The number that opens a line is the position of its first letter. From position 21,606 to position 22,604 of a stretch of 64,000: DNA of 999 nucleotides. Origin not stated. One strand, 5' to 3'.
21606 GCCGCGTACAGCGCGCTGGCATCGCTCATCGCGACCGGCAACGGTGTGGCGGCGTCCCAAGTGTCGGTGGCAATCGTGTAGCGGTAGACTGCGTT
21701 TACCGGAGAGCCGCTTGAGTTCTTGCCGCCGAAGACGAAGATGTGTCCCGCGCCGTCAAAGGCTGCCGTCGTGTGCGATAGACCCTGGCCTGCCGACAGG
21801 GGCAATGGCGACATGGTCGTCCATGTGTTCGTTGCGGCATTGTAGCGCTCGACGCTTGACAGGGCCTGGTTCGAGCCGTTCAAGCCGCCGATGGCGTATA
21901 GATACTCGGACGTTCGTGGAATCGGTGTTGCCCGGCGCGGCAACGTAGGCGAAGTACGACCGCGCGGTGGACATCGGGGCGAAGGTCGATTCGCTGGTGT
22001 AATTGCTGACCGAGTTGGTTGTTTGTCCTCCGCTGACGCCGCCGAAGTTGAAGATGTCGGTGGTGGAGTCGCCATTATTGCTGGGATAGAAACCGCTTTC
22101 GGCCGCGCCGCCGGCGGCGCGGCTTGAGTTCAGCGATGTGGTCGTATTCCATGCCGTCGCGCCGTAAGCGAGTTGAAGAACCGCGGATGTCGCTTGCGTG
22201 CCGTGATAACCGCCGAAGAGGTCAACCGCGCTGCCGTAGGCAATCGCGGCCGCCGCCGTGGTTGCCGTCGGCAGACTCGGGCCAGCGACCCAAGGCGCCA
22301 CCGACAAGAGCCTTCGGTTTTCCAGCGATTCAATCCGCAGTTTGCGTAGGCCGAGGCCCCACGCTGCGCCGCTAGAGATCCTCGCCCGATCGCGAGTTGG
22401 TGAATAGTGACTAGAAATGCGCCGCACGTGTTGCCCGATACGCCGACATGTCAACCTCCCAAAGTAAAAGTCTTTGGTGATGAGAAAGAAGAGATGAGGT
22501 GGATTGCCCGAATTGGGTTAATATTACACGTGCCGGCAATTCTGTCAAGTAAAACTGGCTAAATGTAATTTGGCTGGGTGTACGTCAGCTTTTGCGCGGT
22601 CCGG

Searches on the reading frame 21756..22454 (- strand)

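Call 4: search_protein_families(library=pfam, proteins=[window:21756-22454:-], max_evalue=0.01)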
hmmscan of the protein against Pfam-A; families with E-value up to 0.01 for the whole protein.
window:21756-22454:- (232 aa): 1 family
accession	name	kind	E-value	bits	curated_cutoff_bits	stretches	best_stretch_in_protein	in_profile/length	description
PF07595.18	Planc_extracel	-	2.6e-05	24.2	25.5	1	37-53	3-19/20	Planctomycete extracellular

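Call 5: search_protein_families(library=ncbifam, proteins=[window:21756-22454:-], max_evalue=0.01)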
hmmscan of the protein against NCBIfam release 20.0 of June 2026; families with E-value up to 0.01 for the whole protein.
window:21756-22454:- (232 aa): 0 families
